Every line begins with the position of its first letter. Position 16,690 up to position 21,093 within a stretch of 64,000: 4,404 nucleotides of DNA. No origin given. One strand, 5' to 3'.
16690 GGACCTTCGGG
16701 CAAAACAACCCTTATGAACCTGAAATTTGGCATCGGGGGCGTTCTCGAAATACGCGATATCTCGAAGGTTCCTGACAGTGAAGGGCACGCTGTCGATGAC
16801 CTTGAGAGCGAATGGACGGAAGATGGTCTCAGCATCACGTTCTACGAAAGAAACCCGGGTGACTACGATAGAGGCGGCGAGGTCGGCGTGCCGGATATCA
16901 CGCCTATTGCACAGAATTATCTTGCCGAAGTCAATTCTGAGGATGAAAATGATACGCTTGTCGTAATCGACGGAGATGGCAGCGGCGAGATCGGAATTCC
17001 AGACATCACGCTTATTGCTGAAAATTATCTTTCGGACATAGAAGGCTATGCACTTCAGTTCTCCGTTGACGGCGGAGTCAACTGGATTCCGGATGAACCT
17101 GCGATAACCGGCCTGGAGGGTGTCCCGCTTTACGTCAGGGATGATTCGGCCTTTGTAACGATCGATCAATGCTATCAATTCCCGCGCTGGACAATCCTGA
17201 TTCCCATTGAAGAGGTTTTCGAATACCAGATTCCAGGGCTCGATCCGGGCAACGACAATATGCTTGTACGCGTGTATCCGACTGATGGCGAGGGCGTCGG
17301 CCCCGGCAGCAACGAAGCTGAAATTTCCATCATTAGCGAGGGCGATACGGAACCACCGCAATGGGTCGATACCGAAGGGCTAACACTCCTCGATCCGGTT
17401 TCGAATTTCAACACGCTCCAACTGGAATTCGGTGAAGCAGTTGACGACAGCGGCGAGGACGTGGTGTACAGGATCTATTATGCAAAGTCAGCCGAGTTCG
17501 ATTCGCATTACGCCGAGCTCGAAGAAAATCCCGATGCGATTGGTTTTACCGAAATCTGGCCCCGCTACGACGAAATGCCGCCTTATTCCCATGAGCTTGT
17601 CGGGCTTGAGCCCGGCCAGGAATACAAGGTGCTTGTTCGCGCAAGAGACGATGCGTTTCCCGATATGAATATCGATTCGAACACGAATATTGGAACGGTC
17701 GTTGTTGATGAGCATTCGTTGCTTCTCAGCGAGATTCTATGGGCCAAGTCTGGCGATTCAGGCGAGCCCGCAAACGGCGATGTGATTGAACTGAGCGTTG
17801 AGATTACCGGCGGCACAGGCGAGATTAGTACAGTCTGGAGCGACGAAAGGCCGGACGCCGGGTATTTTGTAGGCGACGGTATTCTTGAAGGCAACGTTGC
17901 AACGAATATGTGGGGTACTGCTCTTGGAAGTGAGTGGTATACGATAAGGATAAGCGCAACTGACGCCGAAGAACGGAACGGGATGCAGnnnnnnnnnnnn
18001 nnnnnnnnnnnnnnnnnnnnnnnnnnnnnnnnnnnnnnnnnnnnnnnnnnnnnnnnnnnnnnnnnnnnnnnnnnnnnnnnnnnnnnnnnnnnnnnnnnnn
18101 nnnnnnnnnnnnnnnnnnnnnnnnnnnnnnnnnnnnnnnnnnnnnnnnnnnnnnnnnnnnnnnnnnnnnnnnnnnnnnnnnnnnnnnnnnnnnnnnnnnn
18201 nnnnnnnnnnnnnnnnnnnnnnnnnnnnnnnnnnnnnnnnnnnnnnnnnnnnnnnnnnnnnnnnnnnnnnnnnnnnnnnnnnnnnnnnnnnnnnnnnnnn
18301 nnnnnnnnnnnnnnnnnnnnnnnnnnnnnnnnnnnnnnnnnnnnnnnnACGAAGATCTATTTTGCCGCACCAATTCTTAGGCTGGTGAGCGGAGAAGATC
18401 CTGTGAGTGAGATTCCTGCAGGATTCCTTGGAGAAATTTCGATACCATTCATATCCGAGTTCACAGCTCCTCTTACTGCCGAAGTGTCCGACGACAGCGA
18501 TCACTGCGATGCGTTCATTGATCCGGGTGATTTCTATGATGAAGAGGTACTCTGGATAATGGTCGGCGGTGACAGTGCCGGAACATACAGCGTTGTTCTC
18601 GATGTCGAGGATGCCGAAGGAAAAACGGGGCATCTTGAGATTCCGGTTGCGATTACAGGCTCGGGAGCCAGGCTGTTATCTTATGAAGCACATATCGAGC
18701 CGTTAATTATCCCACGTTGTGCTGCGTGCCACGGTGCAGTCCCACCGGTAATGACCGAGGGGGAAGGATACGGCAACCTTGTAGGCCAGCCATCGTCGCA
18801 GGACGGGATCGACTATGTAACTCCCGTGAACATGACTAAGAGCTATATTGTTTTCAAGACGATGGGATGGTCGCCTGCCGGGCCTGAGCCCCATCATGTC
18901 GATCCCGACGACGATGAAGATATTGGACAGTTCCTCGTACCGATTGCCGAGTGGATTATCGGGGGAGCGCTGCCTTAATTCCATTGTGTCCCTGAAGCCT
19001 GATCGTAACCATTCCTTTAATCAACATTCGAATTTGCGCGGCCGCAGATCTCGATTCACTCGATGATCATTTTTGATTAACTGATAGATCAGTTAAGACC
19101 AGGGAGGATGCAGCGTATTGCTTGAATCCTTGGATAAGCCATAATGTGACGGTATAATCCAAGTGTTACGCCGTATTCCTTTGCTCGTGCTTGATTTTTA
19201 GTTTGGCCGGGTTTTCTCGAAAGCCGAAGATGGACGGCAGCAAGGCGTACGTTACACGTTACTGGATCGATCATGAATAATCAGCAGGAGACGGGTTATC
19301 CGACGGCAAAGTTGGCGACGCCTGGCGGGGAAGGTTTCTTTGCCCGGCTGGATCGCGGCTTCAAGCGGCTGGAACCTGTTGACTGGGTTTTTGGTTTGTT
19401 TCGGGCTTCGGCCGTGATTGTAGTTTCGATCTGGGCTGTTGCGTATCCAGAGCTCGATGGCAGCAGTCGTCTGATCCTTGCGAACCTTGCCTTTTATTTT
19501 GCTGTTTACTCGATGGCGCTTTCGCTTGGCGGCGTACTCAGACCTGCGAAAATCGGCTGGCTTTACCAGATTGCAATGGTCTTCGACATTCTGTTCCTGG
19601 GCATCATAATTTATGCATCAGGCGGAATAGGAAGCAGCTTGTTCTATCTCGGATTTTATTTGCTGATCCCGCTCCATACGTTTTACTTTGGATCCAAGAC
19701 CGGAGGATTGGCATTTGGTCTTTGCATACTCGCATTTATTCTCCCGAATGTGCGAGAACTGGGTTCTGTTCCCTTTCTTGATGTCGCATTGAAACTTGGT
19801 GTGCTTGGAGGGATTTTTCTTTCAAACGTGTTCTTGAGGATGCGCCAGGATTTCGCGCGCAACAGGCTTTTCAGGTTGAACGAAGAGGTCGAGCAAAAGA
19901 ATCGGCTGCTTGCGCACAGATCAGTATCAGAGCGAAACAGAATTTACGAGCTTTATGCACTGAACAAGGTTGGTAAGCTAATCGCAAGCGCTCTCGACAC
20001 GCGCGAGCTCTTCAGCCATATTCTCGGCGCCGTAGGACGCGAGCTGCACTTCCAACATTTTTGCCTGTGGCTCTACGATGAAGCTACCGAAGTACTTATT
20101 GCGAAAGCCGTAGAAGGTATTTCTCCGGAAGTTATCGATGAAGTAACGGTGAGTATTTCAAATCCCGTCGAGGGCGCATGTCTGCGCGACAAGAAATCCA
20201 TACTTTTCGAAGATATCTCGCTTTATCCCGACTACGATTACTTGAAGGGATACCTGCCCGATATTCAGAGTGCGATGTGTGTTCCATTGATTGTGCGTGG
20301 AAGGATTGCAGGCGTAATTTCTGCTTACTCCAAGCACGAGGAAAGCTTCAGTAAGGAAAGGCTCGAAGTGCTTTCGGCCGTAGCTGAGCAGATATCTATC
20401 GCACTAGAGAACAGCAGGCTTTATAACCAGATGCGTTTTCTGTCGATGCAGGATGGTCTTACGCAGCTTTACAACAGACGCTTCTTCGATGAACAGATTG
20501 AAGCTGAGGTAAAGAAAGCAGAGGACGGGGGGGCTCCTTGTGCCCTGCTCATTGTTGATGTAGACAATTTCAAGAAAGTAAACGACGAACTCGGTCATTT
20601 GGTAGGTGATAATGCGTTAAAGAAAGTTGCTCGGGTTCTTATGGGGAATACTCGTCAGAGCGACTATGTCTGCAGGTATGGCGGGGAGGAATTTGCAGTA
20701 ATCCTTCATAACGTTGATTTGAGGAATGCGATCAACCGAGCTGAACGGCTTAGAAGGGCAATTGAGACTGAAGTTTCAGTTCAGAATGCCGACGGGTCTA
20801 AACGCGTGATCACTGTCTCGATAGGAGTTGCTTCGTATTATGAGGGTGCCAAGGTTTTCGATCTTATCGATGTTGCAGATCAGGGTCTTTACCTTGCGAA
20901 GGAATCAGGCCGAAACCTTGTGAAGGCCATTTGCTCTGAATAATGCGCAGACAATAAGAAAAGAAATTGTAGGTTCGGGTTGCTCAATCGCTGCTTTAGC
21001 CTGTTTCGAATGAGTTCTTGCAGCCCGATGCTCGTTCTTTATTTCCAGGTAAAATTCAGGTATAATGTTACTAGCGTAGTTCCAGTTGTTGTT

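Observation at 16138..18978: Lipoprotein combining dockerin-type repeats with two CxxCH PSCyt1-like cytochrome c domains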

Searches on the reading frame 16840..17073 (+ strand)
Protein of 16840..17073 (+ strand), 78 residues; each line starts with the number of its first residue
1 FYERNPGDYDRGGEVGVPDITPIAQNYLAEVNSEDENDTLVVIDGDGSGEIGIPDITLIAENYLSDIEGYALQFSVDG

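Call 29: search_solved_structures(query=A4, max_evalue=10, show_alignments=4)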
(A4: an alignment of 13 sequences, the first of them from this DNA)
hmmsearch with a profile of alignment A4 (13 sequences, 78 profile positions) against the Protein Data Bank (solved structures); distinct sequences matched with E-value up to 10: 9.
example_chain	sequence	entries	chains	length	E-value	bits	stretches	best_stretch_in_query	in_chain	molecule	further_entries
4fl4_A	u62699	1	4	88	0.049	17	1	3-68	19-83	Glycoside hydrolase family 9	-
9qf9_A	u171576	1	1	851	0.07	16.5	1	5-64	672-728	Ruminococcus bromii Amy16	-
3akb_A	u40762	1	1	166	0.57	13.5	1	6-64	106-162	Putative calcium binding protein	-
3aka_A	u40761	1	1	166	0.6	13.5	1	6-64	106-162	Putative calcium binding protein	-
9e5c_4x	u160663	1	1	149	0.63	13.4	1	5-67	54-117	Calmodulin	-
1oqp_A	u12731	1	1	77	0.96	12.8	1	8-51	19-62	Caltractin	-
6xxx_AAA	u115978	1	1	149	1.1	12.7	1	5-66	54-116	Calmodulin-1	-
8yvk_F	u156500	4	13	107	1.9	11.9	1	25-55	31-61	CAV-F6 kappa chain | CAV-F6-R54S kappa chain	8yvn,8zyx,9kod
3qrx_A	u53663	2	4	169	3.2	11.2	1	8-51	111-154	Centrin | Caltractin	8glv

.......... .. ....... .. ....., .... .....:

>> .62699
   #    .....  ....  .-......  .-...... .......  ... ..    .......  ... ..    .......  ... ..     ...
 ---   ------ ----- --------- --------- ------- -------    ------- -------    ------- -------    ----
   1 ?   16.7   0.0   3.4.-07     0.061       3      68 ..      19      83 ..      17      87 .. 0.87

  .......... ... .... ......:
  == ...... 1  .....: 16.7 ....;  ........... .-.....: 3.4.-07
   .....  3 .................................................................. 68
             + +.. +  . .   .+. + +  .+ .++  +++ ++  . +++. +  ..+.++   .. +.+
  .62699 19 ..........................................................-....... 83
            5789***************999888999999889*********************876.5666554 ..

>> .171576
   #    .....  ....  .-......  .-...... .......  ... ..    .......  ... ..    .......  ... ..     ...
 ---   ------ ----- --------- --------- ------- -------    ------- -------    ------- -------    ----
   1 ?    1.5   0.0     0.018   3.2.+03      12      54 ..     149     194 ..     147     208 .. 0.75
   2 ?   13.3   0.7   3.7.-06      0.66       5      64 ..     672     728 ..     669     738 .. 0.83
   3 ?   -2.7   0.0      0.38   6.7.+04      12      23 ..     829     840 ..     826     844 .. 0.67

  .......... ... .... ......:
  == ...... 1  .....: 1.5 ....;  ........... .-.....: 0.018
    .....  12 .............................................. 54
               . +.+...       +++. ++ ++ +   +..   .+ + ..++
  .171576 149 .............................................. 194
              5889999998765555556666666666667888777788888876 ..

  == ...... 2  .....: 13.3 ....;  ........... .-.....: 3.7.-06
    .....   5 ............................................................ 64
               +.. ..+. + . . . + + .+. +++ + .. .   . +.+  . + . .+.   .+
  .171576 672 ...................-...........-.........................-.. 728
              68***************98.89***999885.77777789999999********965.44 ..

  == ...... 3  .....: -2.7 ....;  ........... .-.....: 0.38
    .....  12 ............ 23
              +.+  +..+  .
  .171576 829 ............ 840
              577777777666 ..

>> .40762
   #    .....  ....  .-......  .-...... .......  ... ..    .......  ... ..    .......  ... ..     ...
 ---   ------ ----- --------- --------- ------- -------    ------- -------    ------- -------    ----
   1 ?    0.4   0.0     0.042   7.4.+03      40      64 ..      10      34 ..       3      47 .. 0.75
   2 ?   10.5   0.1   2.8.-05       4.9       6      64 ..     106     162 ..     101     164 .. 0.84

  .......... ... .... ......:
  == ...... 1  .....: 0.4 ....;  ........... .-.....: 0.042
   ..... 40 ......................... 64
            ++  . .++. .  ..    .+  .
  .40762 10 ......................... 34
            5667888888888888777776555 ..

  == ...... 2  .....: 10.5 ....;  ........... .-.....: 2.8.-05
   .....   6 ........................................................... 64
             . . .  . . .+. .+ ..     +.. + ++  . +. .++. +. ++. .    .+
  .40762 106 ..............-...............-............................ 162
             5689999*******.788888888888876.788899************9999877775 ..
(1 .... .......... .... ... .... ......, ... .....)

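Call 30: find_homologous_proteins(query=A4, max_evalue=0.001)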
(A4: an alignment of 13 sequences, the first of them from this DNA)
Query A4 (13 sequences) (78 aa, profile of the alignment): 7 proteins with E <= 0.001 among 2959 candidates.
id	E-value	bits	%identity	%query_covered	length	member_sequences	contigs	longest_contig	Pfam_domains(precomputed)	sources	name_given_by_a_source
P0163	5.2e-27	111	56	88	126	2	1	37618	-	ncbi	ncbi:MAG: hypothetical protein HRF49_03765, partial [bacterium]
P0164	3.3e-16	77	50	100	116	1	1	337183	-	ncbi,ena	-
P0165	1.7e-14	71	40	92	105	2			-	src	-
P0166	1.2e-8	53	78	35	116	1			-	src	-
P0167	2.6e-8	52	67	35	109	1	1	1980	-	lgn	-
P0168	1.2e-7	49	58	45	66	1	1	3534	-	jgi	-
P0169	5.4e-5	41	48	54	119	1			-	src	-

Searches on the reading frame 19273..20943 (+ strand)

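Call 7: search_protein_families(library=pfam, proteins=[window:19273-20943:+], max_evalue=0.001)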
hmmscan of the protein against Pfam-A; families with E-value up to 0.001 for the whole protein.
window:19273-20943:+ (556 aa): 5 families
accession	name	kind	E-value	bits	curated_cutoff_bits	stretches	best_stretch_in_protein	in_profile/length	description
PF00990.26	GGDEF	-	2.2e-46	158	23.8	1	392-548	2-160/161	Diguanylate cyclase, GGDEF domain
PF13185.12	GAF_2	-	3.6e-19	69.7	28.6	1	241-379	2-136/136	GAF domain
PF01590.32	GAF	-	1.8e-14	54.9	22.4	1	242-378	1-133/133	GAF domain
PF13492.12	GAF_3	-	1.8e-09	38.5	27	1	332-380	81-129/129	GAF domain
PF25323.1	6TM_PilS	-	6.5e-05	23.1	27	1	39-123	14-105/189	PilS-like transmembrane domain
